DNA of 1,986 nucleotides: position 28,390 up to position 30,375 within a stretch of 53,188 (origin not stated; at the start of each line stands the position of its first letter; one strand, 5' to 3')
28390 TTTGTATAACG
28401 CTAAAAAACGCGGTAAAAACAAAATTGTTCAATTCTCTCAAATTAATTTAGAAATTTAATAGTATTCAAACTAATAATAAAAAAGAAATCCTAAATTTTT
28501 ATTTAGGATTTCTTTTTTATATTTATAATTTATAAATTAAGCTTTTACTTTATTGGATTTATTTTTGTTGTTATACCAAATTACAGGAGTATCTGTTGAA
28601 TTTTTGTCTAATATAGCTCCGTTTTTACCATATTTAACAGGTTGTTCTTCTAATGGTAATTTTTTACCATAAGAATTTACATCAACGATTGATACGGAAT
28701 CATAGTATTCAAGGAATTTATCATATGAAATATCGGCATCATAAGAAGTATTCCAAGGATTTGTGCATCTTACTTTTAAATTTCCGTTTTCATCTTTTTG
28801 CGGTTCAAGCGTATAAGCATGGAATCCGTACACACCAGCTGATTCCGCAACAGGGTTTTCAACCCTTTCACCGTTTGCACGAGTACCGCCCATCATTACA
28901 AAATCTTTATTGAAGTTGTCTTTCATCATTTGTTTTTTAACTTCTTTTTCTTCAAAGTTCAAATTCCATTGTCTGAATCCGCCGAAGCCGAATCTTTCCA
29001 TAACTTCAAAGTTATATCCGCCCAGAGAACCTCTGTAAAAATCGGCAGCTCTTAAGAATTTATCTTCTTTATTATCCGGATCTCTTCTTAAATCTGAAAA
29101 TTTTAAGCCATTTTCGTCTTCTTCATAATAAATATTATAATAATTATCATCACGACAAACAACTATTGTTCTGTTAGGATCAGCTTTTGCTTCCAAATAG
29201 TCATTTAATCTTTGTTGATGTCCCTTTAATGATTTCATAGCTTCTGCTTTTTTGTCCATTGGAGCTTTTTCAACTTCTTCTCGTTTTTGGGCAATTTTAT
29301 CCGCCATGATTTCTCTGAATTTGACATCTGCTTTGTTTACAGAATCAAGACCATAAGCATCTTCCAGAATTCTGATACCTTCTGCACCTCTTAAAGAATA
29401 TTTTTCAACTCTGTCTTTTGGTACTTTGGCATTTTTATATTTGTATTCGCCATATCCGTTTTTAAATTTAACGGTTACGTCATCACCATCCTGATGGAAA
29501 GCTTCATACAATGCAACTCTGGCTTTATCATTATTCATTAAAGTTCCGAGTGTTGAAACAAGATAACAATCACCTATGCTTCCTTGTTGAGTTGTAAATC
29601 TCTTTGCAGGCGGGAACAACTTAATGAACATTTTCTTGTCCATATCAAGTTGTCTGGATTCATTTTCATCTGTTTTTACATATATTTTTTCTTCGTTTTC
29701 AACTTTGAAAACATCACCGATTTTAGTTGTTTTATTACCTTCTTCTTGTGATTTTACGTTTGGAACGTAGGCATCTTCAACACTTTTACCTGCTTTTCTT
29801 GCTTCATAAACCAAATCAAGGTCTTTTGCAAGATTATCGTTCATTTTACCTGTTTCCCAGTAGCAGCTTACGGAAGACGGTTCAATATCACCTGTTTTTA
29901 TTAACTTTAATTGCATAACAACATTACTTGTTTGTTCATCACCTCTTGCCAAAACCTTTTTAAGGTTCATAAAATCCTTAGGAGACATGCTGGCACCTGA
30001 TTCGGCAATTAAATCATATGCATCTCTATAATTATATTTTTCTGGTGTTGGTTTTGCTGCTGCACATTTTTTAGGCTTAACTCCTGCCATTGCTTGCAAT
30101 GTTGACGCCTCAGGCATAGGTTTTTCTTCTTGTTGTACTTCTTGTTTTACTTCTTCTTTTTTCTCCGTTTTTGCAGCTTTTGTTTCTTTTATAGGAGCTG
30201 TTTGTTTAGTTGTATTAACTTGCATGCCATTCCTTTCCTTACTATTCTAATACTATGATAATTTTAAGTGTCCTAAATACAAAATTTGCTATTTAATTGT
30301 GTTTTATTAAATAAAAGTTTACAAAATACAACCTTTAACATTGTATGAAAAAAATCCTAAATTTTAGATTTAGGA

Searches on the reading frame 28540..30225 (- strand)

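Call 47: search_protein_families(library=pfam, max_evalue=0.00001, proteins=[window:28540-30225:-])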
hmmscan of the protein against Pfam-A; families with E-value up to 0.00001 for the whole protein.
seq(562 aa): 1 family
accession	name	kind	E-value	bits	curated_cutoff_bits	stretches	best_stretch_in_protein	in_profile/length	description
PF00648.27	Peptidase_C2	-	9.1e-08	31.9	23.8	0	205-235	43-73/297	Calpain family cysteine protease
